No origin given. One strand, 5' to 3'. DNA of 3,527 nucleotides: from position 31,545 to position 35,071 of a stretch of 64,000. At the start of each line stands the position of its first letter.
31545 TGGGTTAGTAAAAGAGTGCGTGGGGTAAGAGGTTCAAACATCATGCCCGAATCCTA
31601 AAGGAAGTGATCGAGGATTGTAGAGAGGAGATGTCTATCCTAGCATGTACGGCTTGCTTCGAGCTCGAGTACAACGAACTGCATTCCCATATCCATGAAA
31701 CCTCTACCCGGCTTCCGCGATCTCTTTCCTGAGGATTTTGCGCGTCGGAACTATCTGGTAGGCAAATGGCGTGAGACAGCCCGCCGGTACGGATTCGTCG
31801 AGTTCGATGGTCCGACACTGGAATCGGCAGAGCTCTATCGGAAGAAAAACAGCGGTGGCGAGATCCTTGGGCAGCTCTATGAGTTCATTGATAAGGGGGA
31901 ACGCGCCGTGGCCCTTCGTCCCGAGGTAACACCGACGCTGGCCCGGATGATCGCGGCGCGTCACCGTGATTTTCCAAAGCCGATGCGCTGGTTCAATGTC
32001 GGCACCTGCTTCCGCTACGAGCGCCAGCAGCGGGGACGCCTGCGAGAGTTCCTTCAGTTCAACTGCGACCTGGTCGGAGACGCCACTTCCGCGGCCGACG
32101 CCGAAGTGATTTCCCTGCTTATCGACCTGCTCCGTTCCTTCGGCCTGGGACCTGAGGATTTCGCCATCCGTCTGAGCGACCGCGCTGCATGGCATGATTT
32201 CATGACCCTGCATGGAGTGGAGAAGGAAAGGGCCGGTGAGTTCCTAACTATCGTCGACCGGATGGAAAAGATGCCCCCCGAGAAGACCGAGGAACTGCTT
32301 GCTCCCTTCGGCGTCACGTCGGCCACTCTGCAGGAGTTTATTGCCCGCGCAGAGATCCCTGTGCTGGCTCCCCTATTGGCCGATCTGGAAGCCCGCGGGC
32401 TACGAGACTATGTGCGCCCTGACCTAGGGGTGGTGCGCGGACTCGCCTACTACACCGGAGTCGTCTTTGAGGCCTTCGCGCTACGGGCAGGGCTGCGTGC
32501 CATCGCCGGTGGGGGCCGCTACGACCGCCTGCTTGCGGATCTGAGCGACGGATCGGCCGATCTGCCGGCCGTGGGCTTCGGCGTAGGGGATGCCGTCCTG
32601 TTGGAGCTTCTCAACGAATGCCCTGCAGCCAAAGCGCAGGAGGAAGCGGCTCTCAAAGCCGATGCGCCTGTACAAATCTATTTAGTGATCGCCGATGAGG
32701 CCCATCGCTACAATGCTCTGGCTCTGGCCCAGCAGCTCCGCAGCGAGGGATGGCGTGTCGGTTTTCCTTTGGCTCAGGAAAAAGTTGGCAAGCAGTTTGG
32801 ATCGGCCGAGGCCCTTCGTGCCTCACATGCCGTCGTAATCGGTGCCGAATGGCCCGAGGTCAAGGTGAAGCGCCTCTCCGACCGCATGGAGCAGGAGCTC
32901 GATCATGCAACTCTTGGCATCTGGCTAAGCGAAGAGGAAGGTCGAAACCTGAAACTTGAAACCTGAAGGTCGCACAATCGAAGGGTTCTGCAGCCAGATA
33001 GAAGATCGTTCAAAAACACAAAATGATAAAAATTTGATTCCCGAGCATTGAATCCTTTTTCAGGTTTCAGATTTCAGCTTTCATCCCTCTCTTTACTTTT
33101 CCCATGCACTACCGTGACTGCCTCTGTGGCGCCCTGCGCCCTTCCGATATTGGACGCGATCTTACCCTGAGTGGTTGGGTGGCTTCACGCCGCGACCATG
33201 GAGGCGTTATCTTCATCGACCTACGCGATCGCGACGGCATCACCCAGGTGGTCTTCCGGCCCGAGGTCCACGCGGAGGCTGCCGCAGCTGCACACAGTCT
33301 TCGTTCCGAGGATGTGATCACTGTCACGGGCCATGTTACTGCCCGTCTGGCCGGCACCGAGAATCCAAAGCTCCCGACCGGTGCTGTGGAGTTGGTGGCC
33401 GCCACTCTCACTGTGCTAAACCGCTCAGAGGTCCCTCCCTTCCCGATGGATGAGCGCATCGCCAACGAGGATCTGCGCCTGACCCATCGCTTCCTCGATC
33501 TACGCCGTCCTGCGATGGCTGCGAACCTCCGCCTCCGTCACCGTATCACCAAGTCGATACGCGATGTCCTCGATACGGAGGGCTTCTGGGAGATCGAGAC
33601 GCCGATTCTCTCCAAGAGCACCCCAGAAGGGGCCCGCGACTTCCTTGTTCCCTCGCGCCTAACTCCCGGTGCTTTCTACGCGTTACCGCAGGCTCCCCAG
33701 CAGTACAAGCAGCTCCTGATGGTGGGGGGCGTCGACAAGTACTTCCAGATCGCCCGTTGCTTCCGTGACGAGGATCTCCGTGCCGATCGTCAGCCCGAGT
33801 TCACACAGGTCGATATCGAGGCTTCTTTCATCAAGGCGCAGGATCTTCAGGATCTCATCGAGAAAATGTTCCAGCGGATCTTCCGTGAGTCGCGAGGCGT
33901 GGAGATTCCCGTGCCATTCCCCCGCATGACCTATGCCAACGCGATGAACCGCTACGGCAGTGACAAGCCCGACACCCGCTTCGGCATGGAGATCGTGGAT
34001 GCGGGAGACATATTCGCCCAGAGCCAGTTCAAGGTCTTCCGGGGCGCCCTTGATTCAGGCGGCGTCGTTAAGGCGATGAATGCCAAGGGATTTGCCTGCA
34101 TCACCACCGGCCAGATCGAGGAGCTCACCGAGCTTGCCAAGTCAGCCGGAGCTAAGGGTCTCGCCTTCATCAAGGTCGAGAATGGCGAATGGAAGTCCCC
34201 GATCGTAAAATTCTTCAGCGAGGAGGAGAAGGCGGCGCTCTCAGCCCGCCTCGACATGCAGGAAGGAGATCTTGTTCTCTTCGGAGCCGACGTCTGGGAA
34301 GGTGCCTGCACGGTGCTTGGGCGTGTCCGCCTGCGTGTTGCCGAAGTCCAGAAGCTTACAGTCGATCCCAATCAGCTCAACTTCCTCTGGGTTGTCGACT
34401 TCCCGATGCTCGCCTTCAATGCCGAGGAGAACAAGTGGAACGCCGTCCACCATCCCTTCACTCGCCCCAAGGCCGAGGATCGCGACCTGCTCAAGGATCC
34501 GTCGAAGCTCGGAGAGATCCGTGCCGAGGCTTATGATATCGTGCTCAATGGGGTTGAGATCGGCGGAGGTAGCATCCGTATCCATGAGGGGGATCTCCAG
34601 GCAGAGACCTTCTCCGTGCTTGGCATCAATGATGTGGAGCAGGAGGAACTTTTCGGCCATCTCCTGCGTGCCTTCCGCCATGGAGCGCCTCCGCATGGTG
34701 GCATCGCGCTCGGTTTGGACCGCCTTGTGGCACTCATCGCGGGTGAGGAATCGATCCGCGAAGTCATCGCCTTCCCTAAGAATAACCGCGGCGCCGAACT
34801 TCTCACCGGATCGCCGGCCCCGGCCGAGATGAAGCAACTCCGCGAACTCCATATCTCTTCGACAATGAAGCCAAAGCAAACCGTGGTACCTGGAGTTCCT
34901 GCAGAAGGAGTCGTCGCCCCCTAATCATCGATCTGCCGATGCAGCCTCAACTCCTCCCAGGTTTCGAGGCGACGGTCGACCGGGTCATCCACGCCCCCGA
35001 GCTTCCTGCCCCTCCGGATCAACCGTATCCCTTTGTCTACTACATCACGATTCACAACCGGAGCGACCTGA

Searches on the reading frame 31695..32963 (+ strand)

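Call 52: search_protein_families(library=pfam, proteins=[window:31695-32963:+], max_evalue=0.00001)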
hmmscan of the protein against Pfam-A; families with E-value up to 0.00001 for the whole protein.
window:31695-32963:+ (423 aa): 4 families
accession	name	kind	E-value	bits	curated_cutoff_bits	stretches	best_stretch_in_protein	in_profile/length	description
PF13393.11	tRNA-synt_His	-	1.1e-41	143.5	25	1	6-297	1-303/308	Histidyl-tRNA synthetase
PF00587.30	tRNA-synt_2b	-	1.1e-09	39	29.3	1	62-167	1-106/179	tRNA synthetase class II core domain (G, H, P, S and T)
PF03129.25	HGTP_anticodon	-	1.9e-07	31.6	21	1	327-405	1-85/94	Anticodon binding domain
PF01409.25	tRNA-synt_2d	-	7.2e-06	26.1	19.8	0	68-149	77-153/246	tRNA synthetases class II core domain (F)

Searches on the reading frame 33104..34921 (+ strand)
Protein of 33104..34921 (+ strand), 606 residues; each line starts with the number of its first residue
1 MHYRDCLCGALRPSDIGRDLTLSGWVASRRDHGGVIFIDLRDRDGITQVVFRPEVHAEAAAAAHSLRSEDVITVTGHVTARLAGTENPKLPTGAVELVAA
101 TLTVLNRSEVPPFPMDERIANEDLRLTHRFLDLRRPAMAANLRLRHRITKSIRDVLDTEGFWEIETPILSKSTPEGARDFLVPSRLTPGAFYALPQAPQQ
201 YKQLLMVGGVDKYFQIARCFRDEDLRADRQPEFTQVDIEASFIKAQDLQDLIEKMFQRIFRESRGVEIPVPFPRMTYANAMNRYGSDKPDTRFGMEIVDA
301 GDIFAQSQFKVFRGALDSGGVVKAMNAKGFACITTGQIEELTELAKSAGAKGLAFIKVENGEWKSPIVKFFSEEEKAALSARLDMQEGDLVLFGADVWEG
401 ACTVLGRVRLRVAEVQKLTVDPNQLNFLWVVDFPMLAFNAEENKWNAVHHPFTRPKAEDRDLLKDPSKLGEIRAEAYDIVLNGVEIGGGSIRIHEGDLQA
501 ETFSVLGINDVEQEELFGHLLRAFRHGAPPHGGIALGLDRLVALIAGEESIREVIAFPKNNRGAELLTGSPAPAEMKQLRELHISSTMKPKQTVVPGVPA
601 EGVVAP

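Call 52: search_protein_families(library=pfam, proteins=[window:33104-34921:+], max_evalue=0.00001)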
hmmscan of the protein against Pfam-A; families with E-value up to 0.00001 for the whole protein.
window:33104-34921:+ (606 aa): 3 families
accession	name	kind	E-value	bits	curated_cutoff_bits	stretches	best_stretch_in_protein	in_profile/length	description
PF00152.25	tRNA-synt_2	-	7.9e-123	409.9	25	1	121-560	1-307/308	tRNA synthetases class II (D, K and N)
PF02938.19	GAD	-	1.6e-26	92.8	23.4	1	312-405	1-95/95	GAD domain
PF01336.31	tRNA_anti-codon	-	3.7e-17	62.5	27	1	21-105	2-75/75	OB-fold nucleic acid binding domain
